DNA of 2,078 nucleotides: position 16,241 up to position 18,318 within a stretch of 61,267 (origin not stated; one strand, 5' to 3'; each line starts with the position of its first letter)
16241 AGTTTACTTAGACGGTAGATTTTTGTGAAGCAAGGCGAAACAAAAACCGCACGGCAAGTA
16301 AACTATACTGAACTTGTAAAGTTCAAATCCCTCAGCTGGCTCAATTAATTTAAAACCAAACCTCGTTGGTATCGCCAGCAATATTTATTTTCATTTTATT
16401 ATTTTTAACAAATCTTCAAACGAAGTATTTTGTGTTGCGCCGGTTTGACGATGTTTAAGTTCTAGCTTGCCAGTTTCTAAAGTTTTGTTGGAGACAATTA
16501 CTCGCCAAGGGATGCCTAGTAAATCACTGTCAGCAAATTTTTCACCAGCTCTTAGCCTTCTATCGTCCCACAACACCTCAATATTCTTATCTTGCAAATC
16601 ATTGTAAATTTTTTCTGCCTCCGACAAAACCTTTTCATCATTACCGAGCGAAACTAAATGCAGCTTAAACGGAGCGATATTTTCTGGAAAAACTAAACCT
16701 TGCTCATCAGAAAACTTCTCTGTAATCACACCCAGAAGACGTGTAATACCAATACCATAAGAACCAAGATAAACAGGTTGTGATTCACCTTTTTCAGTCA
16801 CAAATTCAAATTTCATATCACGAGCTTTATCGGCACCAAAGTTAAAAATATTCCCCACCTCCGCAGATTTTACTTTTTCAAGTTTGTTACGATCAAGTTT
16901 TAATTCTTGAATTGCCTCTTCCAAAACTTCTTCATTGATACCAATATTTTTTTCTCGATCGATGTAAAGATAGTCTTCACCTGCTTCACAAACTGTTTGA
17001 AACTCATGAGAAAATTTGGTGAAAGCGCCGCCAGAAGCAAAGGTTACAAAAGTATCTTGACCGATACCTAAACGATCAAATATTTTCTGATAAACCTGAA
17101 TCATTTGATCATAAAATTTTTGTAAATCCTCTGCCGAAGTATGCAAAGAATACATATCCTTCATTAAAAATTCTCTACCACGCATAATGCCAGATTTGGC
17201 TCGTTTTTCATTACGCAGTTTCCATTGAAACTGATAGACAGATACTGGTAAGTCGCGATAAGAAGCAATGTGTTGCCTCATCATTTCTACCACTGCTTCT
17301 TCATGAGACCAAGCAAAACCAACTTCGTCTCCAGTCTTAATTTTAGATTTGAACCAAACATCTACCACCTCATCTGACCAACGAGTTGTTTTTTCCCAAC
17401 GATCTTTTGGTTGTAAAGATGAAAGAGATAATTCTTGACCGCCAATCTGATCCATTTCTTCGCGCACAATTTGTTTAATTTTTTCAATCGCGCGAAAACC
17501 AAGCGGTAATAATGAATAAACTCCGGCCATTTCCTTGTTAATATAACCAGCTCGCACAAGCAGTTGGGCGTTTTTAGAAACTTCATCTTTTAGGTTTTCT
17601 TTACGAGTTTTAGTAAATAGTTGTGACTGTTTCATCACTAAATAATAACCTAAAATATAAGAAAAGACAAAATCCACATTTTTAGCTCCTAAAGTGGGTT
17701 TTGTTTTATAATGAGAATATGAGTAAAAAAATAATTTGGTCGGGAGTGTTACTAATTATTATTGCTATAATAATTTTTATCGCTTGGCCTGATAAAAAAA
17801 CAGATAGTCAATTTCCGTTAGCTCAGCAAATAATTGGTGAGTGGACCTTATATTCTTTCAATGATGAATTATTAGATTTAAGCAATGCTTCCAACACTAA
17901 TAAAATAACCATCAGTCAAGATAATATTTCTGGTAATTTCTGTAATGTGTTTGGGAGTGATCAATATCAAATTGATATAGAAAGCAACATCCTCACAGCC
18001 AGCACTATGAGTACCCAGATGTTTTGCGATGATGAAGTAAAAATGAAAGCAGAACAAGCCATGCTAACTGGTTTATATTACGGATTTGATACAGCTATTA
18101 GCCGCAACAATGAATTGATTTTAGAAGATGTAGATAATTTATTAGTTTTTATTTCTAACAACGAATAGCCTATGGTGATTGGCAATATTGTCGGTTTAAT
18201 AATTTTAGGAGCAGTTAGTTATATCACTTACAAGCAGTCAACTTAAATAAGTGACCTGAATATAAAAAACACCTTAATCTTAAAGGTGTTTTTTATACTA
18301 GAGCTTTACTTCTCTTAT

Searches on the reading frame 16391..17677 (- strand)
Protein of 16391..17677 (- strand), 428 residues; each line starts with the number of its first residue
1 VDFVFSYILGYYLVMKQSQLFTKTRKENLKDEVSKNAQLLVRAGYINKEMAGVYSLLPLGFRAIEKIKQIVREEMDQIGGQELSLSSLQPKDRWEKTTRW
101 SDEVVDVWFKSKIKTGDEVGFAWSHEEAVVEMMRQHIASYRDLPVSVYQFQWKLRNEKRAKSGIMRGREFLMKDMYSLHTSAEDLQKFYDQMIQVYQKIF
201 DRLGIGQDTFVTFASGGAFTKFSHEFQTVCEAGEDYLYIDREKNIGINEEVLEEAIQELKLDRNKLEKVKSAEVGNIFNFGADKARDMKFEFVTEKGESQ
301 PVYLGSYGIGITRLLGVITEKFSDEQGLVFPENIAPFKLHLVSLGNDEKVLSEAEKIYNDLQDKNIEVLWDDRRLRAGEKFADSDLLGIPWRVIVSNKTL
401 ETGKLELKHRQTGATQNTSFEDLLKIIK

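Call 34: search_protein_families(library=pfam, proteins=[window:16391-17677:-], max_evalue=0.001)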
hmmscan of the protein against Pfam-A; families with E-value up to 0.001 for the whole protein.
window:16391-17677:- (428 aa): 2 families
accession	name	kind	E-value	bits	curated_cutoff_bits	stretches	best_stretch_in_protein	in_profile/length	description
PF00587.30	tRNA-synt_2b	-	1.8e-26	93.7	29.3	1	113-321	5-178/179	tRNA synthetase class II core domain (G, H, P, S and T)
PF03129.25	HGTP_anticodon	-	3.6e-19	69.1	21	1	342-428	5-92/94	Anticodon binding domain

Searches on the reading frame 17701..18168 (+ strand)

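Call 34: search_protein_families(library=pfam, proteins=[window:17701-18168:+], max_evalue=0.001)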
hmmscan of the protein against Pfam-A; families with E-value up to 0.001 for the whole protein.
window:17701-18168:+ (155 aa): 1 family
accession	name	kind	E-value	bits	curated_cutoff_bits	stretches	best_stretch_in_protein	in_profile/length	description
PF03724.22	META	-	1e-09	38.8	24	1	43-148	3-106/109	META domain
